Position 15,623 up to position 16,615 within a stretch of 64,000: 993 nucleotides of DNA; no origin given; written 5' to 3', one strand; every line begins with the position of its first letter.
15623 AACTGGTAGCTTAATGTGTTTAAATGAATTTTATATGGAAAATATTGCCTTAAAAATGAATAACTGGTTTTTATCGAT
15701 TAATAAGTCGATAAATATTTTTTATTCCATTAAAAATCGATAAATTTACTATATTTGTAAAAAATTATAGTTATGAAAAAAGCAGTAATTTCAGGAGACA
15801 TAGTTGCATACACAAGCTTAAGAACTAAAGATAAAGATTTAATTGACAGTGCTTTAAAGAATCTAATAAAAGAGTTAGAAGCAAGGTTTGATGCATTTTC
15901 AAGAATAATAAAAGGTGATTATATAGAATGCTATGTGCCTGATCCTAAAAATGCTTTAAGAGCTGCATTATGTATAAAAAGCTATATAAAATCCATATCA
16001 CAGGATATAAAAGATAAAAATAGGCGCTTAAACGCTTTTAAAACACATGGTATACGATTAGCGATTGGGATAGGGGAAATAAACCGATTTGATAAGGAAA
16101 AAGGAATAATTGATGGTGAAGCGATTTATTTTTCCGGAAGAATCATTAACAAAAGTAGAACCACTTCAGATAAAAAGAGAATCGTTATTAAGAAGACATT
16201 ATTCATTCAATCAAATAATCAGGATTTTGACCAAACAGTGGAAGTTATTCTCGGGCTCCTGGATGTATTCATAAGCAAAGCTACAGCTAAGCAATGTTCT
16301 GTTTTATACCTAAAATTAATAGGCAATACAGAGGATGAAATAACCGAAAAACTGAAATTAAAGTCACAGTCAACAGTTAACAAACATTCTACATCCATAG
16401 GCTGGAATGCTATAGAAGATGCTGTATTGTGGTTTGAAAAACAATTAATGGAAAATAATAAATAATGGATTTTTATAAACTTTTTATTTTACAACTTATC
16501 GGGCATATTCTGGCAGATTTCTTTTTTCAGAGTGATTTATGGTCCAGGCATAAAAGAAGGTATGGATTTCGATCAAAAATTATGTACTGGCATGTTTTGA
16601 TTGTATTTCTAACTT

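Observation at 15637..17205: Cyclase-homology (SatD-like) + DUF3307-like membrane protein cassette nested inside a Type I R-M operon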

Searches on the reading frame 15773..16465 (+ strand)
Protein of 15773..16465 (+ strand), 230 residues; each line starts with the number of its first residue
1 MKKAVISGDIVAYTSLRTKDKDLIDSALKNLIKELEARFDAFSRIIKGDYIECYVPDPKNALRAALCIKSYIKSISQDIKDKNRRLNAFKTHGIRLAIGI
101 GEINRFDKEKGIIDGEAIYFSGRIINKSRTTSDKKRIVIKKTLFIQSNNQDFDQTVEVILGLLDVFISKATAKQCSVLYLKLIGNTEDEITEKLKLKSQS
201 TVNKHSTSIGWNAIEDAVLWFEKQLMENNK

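Call 3: search_protein_families(library=pfam, proteins=[window:15773-16465:+], max_evalue=0.01)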
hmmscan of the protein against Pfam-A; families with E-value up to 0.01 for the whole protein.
window:15773-16465:+ (230 aa): 0 families

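Call 4: search_protein_families(library=padloc, proteins=[window:15773-16465:+], max_evalue=0.01)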
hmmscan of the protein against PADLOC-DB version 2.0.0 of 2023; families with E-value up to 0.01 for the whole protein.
window:15773-16465:+ (230 aa): 1 family
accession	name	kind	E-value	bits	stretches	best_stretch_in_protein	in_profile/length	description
PDLC01855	CARF3--CARF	-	0.0052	14.5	1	167-209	215-256/288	-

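Call 5: search_protein_families(library=ncbifam, proteins=[window:15773-16465:+], max_evalue=0.01)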
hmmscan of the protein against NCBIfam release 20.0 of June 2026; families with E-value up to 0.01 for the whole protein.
window:15773-16465:+ (230 aa): 0 families

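Call 6: search_protein_families(library=pfam, proteins=[window:15773-16465:+], max_evalue=10)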
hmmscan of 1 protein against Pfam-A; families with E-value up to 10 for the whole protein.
window:15773-16465:+ (230 aa): 1 family
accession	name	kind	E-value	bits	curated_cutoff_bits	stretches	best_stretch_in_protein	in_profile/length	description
PF00196.25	GerE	-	0.022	14.8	23.5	1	171-209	4-41/57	Bacterial regulatory proteins, luxR family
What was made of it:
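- On SatD family (PF16264): ORF1 gives no SatD hit even at E<=10; only GerE appears, at 0.022 (call 6).
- Closest known: SatD family. Different: ORF1 itself does not score against PF16264 even at E<=10 (call 6), so it belongs to a divergent Bacteroidota clade.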

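Call 7: find_homologous_proteins(query=window:15773-16462:+, max_evalue=0.001)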
Query window:15773-16462:+ (230 aa): 849 proteins with E <= 0.001 among 1332 candidates; the best 120 are listed.
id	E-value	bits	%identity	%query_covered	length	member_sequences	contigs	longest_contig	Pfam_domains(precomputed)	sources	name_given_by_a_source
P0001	1.2e-142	491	100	100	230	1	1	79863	-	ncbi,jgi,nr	ncbi:MAG: RNA polymerase subunit sigma-70 [Bacteroidales bacterium]|jgi:hypothetical protein|nr:RNA 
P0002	2.0e-128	444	89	100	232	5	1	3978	-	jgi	-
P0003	8.7e-128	442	88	100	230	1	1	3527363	-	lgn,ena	-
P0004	1.1e-108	380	78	99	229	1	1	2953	-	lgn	-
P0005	1.1e-89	318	65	100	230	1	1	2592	PF16264.12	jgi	jgi:DNA-binding CsgD family transcriptional regulator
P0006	2.8e-88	313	64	99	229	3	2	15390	-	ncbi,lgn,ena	ncbi:MAG: fumarate hydratase [Bacteroidota bacterium]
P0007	3.9e-88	313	64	100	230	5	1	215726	PF16264.12,PF00196.26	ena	-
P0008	5.4e-88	312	64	98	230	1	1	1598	PF16264.12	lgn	-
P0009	6.1e-88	312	63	99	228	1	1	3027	PF00196.26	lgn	-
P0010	6.8e-88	312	66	97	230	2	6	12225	PF16264.12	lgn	-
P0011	1.0e-87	311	64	98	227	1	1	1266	-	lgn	-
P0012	2.3e-86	307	63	97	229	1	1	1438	-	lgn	-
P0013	3.1e-86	307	65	98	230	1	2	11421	-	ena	-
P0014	3.2e-86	306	65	98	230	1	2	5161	-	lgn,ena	-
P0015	3.5e-86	306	64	98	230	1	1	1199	PF16264.12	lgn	-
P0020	1.1e-85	305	64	98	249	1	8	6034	PF16264.12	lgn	-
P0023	4.0e-85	303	64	97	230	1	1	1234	PF16264.12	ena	-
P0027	3.7e-84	300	64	97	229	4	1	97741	-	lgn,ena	-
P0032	3.3e-83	297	64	98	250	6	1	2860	PF16264.12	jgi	-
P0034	8.5e-83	295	62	98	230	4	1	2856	PF16264.12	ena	-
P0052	3.2e-75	271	59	100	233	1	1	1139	PF16264.12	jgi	jgi:hypothetical protein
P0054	1.1e-74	269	57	96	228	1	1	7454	PF16264.12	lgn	-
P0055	1.1e-74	269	58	99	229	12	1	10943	PF16264.12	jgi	-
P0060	2.6e-73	264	56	97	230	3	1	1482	PF16264.12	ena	-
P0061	2.8e-73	264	61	96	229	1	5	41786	PF16264.12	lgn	-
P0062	3.2e-73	264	56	97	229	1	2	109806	PF16264.12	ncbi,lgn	ncbi:MAG: hypothetical protein WD048_06665 [Chitinophagales bacterium]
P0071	2.3e-72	261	58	96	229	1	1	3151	PF16264.12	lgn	-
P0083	9.8e-72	259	55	96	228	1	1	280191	PF16264.12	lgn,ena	-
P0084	1.1e-71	259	56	97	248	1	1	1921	PF16264.12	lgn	-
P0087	1.6e-71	258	55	100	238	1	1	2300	PF16264.12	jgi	jgi:hypothetical protein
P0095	2.7e-71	258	59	97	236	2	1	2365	PF16264.12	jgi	jgi:hypothetical protein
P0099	4.0e-71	257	57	96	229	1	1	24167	PF16264.12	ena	-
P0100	4.6e-71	257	57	96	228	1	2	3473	PF16264.12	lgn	-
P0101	4.6e-71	257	55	99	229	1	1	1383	PF16264.12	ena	-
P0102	4.7e-71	257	57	96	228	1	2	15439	PF16264.12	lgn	-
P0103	5.0e-71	257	55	96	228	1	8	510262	PF16264.12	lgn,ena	-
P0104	7.7e-71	256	55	99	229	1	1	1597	PF16264.12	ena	-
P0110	1.3e-70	256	55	96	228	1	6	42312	PF16264.12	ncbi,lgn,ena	-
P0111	1.3e-70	255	55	96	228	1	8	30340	PF16264.12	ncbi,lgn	-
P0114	1.8e-70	255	55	96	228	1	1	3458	PF16264.12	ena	-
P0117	3.0e-70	254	55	96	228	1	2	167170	PF16264.12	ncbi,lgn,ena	-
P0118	3.1e-70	254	57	98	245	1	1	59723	PF16264.12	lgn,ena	-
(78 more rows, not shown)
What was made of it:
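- On SatD family (PF16264): Precomputed PF16264 appears on many hits (call 7).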

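Call 8: search_solved_structures(query=window:15773-16462:+, max_evalue=10, show_alignments=2)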
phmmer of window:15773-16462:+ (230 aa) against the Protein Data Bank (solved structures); distinct sequences matched with E-value up to 10: 0.

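Call 11: find_related_loci(query=A1, collection=genome_contigs, flank=10000)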
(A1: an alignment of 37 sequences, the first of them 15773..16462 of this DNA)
Query A1 (230 aa) in genome_contigs; peptide patterns used: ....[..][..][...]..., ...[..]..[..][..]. (x = any residue, [..] = any of these).
196 stretches matched a pattern; 178 encode a relative of the query (tblastn E <= 1e-3); the best 80 are kept; 80 distinct loci.
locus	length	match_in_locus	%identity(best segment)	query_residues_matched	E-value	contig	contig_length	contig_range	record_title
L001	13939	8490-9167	64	1-227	2e-95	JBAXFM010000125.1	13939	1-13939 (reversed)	MAG: Bacteroidota bacterium isolate ELA271 MAG271_125, whole genome shotgun sequence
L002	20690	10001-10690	63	1-230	3e-92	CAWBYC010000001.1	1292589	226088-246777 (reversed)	MAG: uncultured Bacteroidales bacterium isolate MFD05442.bin.2.264 genome assembly, contig: contig_15868, whole genome s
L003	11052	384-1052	63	1-223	1e-91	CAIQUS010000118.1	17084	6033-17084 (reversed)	MAG: uncultured Bacteroidales bacterium isolate Loclat_bin-08999 genome assembly, contig: bin-08999:118/253, whole genom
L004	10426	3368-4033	60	1-225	5e-84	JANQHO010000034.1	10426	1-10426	MAG: Owenweeksia sp. isolate PL23b_bin.99 k99_3009127, whole genome shotgun sequence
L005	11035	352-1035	59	1-228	7e-83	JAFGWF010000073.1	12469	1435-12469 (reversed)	MAG: Bacteroidales bacterium isolate ZodW_Metabat.232 k87_3086118, whole genome shotgun sequence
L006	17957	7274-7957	59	1-228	8e-83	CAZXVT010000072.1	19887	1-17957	MAG TPA_asm: uncultured Maribellus sp. isolate binchicken_co269_73 genome assembly, contig: NODE_2443_length_19887_cov_8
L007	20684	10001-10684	58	1-228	9e-81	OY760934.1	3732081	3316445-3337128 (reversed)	MAG: Bacteroidales bacterium isolate b23e12b2-8c01-4977-86ec-2c5e4688310e genome assembly, chromosome: 1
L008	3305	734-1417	58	1-228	2e-81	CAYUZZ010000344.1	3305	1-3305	MAG TPA_asm: uncultured Hyphomicrobiales bacterium isolate SRP118108_co5_124 genome assembly, contig: NODE_43715_length_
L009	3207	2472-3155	58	1-228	2e-81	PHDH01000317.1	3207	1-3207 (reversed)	MAG: Bacteroidetes bacterium HGW-Bacteroidetes-21 08E140C01_z5_2013_Ig3399_v2_scaffold_12912, whole genome shotgun seque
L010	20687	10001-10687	57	1-229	6e-81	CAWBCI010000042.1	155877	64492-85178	MAG: uncultured Bacteroidales bacterium isolate MFD02923.bin.1.118 genome assembly, contig: contig_43721, whole genome s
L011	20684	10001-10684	57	1-228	2e-80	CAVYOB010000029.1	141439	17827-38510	MAG: uncultured Prolixibacteraceae bacterium isolate MFD05684.bin.2.63 genome assembly, contig: contig_42338, whole geno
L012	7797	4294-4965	59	1-223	4e-80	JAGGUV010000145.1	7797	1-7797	MAG: Bacteroidales bacterium isolate AUK083 PB_MBMC_037_c_000000000185, whole genome shotgun sequence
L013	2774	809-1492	59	1-228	4e-80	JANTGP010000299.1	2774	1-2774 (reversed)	MAG: Bacteroidetes bacterium isolate bin10073 c_000000043776, whole genome shotgun sequence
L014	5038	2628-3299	56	1-223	3e-76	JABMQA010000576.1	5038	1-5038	MAG: Bacteroidetes bacterium isolate bin.444 k141_2958674, whole genome shotgun sequence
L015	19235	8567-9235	54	1-223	6e-76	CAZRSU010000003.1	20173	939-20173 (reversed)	MAG TPA_asm: uncultured Ignavibacterium sp. isolate SRP216815_co1_174 genome assembly, contig: NODE_3093_length_20173_co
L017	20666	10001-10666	53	1-221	1e-75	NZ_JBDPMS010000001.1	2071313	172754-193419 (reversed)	Aequorivita sp. Q41 NODE_1_length_2071313_cov_283.730301, whole genome shotgun sequence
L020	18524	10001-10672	54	3-223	5e-75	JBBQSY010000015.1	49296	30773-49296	MAG: Bacteroidales bacterium isolate Co_metawrap_1788 Cmw_1788_k141_5416012_length_49296_cov_17.1363, whole genome shotg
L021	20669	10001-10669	54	1-222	4e-75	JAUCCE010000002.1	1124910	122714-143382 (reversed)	MAG: Aequorivita sp. isolate R4x_68d_np_Bin1.14 contig_410, whole genome shotgun sequence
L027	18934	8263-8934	56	1-222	4e-74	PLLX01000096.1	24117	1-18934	MAG: Bacteroidales bacterium isolate fen_983 73.20120800_E3S.44_contig_5047, whole genome shotgun sequence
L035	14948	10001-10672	56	1-222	3e-73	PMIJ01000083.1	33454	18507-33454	MAG: Bacteroidales bacterium isolate fen_957 73.20120600_E3D.48_contig_6078, whole genome shotgun sequence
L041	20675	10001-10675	55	1-223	6e-72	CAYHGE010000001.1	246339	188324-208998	MAG TPA_asm: uncultured Draconibacterium sp. isolate ERP119702_co1_334 genome assembly, contig: NODE_9_length_246339_cov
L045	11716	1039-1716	54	1-225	1e-71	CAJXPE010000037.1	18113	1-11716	MAG TPA_asm: uncultured Marixanthomonas sp. isolate SRR3933284_bin.4_MetaBAT_v2.12.1_MAG genome assembly, contig: NODE_3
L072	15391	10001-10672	52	1-222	1e-70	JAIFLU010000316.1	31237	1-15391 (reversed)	MAG: Bacteroidetes bacterium isolate bin_228 scaffold_813, whole genome shotgun sequence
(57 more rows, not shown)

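Call 17: find_encoding_contigs(protein=P0003, flank=10000, max_places=3)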
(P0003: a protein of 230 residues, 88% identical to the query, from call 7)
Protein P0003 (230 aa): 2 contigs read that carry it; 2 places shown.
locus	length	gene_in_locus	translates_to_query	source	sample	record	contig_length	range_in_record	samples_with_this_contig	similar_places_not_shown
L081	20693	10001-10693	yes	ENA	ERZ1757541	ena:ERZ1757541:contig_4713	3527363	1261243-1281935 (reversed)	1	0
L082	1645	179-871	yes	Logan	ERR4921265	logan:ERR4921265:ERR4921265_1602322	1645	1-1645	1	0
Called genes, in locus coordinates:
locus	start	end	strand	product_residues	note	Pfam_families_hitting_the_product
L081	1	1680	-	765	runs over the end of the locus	PF02743:dCache_1, PF00672:HAMP, PF01590:GAF, PF13185:GAF_2, PF08448:PAS_4 (weak), PF13426:PAS_9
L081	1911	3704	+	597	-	PF00474:SSF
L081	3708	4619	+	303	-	PF00483:NTP_transferase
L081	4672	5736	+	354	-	PF01636:APH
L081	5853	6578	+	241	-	PF01135:PCMT, PF00398:RrnaAD, PF13847:Methyltransf_31, PF13649:Methyltransf_25 (weak)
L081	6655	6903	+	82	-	-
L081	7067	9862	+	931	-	PF04313:HSDR_N (faint), PF00270:DEAD, PF04851:ResIII, PF18766:SWI2_SNF2, PF08463:EcoEI_R_C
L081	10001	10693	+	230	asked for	-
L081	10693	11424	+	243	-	PF11750:DUF3307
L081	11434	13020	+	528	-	PF12161:HsdM_N, PF02384:N6_Mtase, PF01170:UPF0020, PF07669:Eco57I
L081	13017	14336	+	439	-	PF01420:Methylase_S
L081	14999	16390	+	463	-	PF00149:Metallophos, PF12850:Metallophos_2 (faint)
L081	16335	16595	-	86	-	-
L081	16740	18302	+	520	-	PF00196:GerE (weak), PF02796:HTH_7 (weak), PF14493:HTH_40 (faint), PF00665:rve (weak), PF22483:Mu-transpos_C_2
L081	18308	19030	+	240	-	PF01695:IstB_IS21, PF00910:RNA_helicase (faint)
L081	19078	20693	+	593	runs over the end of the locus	PF24406:nSTAND_NTPase4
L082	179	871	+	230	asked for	-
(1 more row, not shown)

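Call 18: predict_structure(alignment_id=A1)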
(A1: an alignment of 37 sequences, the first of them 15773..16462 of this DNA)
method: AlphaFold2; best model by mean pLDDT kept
length: 230 residues; sequences in the alignment: 37
mean_pLDDT: 91.3   pTM: 0.90
mean pLDDT of the five models: 91.3, 90.9, 88.0, 85.4, 83.8
residues with pLDDT >= 90: 178; 70-90: 39; 50-70: 11; < 50: 2
segments of 3 or more residues with pLDDT < 50: none
pLDDT, mean of each block of 10 residues (from residue 1): 94 89 93 96 92 97 98 89 81 95 93 93 80 61 94 95 95 97 97 95 96 98 80
secondary structure, 60 per line:
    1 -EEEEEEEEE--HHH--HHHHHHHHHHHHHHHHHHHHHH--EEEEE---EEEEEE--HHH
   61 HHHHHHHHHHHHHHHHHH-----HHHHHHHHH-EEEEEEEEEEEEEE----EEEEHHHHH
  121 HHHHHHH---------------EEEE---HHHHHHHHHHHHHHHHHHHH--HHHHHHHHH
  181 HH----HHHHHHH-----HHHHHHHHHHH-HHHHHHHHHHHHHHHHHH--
elements in order: E2-10 H18-39 E42-46 E50-55 H58-78 H84-92 E94-107 E112-115 H116-127 E143-146 H150-169 H172-182 H187-193 H199-209 H211-228
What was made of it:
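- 15773..16465 (+): ORF1 (230 aa), a divergent SatD-family protein. Residues ~1-147 form a cyclase-homology fold and residues ~150-228 a LuxR/sigma70-r4-type HTH. AF2 pLDDT 91.3 (call 18).
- On Class III nucleotidyl cyclase: AF2 pLDDT 91 (call 18).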

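Call 21: fold_search(model_id=the predicted structure, library=pdb)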
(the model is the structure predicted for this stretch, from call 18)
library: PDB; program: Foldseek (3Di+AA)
matches with E <= 10: 1003; with E <= 0.001: 47
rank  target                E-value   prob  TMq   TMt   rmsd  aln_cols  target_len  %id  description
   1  5mbb_B                5.0e-05  1.00  0.42  0.30   4.7       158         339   14  Structure of a bacterial light-regulated adenylyl cylcase (released 2017-04-05)
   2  2w01_B                6.4e-05  1.00  0.39  0.45   4.8       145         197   13  Crystal structure of the guanylyl cyclase Cya2 (released 2008-09-30)
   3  4wp8_B                8.1e-05  1.00  0.41  0.55   3.4       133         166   15  Crystal structure of Adenylyl cyclase Ma1120 from Mycobacterium Avium in complex with 2'5'-DD-3'-ATP and Manganese ion (released 2015-09-02)
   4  5mbd_A                8.1e-05  1.00  0.42  0.30   4.7       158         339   13  Structure of a bacterial light-regulated adenylyl cylcase (released 2017-04-05)
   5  4wpa_B                1.0e-04  1.00  0.36  0.49   4.9       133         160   17  Crystal structure of Adenylyl cyclase Ma1120 from Mycobacterium Avium bound to Pyrophosphate and Calcium (released 2015-09-02)
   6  5mbe_B                1.1e-04  1.00  0.43  0.31   4.7       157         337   14  Structure of a bacterial light-regulated adenylyl cylcase (released 2017-04-05)
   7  5mbd_B                1.1e-04  1.00  0.43  0.31   4.8       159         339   15  Structure of a bacterial light-regulated adenylyl cylcase (released 2017-04-05)
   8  3r5g_B                1.1e-04  1.00  0.40  0.47   4.4       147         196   16  Crystal structure of the adenylyl cyclase CyaB from P. aeruginosa (released 2012-01-11)
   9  2w01_D                1.1e-04  1.00  0.39  0.44   4.8       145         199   13  Crystal structure of the guanylyl cyclase Cya2 (released 2008-09-30)
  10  5mbh                  1.3e-04  1.00  0.42  0.30   4.7       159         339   14  Structure of a bacterial light-regulated adenylyl cyclase (released 2017-04-05)
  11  2w01_C                1.3e-04  1.00  0.38  0.42   5.3       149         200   17  Crystal structure of the guanylyl cyclase Cya2 (released 2008-09-30)
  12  5mbj_A                1.4e-04  1.00  0.43  0.31   4.4       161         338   12  Structure of a bacterial light-regulated adenylyl cyclase (released 2017-04-05)
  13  1ybt_A                1.5e-04  1.00  0.38  0.51   3.4       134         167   22  MYCOBACTERIUM TUBERCULOSIS ADENYLYL CYCLASE, RV1900C CHD (released 2005-02-15)
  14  5mbg                  1.6e-04  1.00  0.43  0.50   4.7       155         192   15  Structure of a bacterial light-regulated adenylyl cyclase (released 2017-04-05)
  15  4wp9_A                1.8e-04  1.00  0.40  0.54   3.6       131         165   14  Crystal structure of Adenylyl cyclase MA1120 from Mycobacterium Avium bound to 2'5'-DD-3'-ATP, Calcium and Magnesium i (released 2015-09-02)
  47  7r65_A                8.9e-04  1.00  0.36  0.37   6.6       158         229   12  Crystal structure of a bacterial cyclic UMP synthase from Burkholderia cepacia LK29 (released 2021-10-13)
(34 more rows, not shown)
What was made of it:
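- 15773..16465 (+): Foldseek places it with class III cyclases (call 21).
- On Class III nucleotidyl cyclase: 46 of the 47 Foldseek PDB hits with E<=1e-3 are class III cyclase structures; the 47th is a Pycsar cUMP synthase (call 21).
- Closest known: Class III adenylyl/guanylyl cyclases. Same: The fold is the same, with Foldseek probability 1.0 and target-normalised TM-score about 0.5 over 131-160 aligned columns (call 21).
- Closest known: Pycsar. Same: A Pycsar cUMP synthase (7r65) is a weaker fold hit (call 21).
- All 47 Foldseek PDB hits with E<=1e-3 are nucleotidyl-cyclase structures (46 class III cyclase entries, plus a Pycsar cUMP synthase at rank 47), at probability 0.99-1.00 (call 21). 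A Pycsar cUMP synthase (7r65) is among the fold hits at rank 47 (call 21).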

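Call 26: search_protein_families(library=pfam, proteins=[L017:8596-9897:+, L017:8054-8596:+, L017:5556-7973:+, L017:4717-5250:-, L017:11599-12714:+, L017:12739-14586:+, L017:14829-15812:+, L017:15824-16822:+, L021:15051-15902:+, L045:3762-5762:+], max_evalue=0.00001)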
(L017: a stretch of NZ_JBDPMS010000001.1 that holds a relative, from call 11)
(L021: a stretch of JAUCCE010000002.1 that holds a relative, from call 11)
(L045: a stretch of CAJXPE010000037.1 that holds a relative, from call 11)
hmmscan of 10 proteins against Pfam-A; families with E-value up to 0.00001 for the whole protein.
L017:8596-9897:+ (433 aa): 2 families
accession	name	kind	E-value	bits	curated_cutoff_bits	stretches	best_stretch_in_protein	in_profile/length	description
PF00425.24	Chorismate_bind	-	2.4e-80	270.2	27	1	165-421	2-257/257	chorismate binding enzyme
PF04715.19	Anth_synt_I_N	-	2.2e-08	34.9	23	1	69-119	83-133/140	Anthranilate synthase component I, N terminal region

L017:8054-8596:+ (180 aa): 1 family
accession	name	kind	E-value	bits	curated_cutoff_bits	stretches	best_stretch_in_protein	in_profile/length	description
PF03358.20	FMN_red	-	1e-31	110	24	1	3-144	2-147/152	NADPH-dependent FMN reductase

L017:5556-7973:+ (805 aa): 4 families
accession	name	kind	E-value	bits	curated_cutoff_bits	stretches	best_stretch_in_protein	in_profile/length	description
PF02128.21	Peptidase_M36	-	4.8e-122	408.1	23.3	1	256-618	2-368/368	Fungalysin metallopeptidase (M36)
PF18962.6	Por_Secre_tail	-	8.5e-14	52.1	27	1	731-803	1-74/75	Secretion system C-terminal sorting domain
PF07504.19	FTP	-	1.1e-08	35.3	21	1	48-98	2-51/51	Fungalysin/Thermolysin Propeptide Motif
PF02494.22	HYR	-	5.7e-08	33.4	21.7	1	634-714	2-81/81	HYR domain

L017:4717-5250:- (177 aa): 2 families
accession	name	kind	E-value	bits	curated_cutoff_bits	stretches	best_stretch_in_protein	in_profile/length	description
PF04542.20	Sigma70_r2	-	4.6e-14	52.4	24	1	22-88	1-68/71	Sigma-70 region 2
PF07638.17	Sigma70_ECF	-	3.1e-07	30.9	21.1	1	5-162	5-170/185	ECF sigma factor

L017:11599-12714:+ (371 aa): 2 families
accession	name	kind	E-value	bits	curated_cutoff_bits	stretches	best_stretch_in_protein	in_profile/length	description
PF01171.26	ATP_bind_3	-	7.5e-38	130.5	27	1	3-133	50-181/182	PP-loop family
PF11734.13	TilS_C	-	3.4e-14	52.4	22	1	295-364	1-70/74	TilS substrate C-terminal domain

L017:12739-14586:+ (615 aa): 3 families
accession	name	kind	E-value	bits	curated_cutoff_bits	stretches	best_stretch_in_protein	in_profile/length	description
PF02129.25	Peptidase_S15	-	4.1e-52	177.9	23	1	40-321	1-261/262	X-Pro dipeptidyl-peptidase (S15 family)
PF08530.16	PepX_C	-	9.2e-28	98.1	22.5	1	368-604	6-209/217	X-Pro dipeptidyl-peptidase C-terminal non-catalytic domain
PF00326.27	Peptidase_S9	-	9.5e-06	25.7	22.6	0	86-186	9-104/213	Prolyl oligopeptidase family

L017:14829-15812:+ (327 aa): 2 families
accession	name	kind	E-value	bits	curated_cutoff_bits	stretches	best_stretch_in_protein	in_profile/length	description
PF00365.25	PFK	-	6.6e-112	373.8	30.9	1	6-283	1-277/277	Phosphofructokinase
PF01513.26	NAD_kinase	-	1.1e-06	29.4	25.5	1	85-127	61-103/130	ATP-NAD kinase N-terminal domain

L017:15824-16822:+ (332 aa): 2 families
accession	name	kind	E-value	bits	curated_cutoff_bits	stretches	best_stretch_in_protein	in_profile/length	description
PF02800.25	Gp_dh_C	-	4.8e-66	221.6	24.4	1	155-312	1-158/158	Glyceraldehyde 3-phosphate dehydrogenase, C-terminal domain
PF00044.30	Gp_dh_N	-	8.3e-38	129.2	31.7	1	4-102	2-100/101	Glyceraldehyde 3-phosphate dehydrogenase, NAD binding domain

L021:15051-15902:+ (283 aa): 1 family
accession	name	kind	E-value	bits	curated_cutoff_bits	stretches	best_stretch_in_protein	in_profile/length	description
PF01869.26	BcrAD_BadFG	-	6.5e-08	32.9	31.5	1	6-269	4-257/271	BadF/BadG/BcrA/BcrD ATPase family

L045:3762-5762:+ (666 aa): 4 families
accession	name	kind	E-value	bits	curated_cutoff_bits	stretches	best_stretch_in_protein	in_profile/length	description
PF02683.22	DsbD_TM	-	7.9e-22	78.1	27.1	1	201-416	3-216/219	Cytochrome C biogenesis protein transmembrane domain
PF13899.12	Thioredoxin_7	-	9.3e-11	42.2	27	1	520-583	2-65/83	Thioredoxin-like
PF11412.14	DsbD_N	-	1.3e-10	41.8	25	1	34-151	15-117/119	Thiol:disulfide interchange protein DsbD, N-terminal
PF13098.12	Thioredoxin_2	-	4e-08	34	27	1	531-649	1-101/104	Thioredoxin-like domain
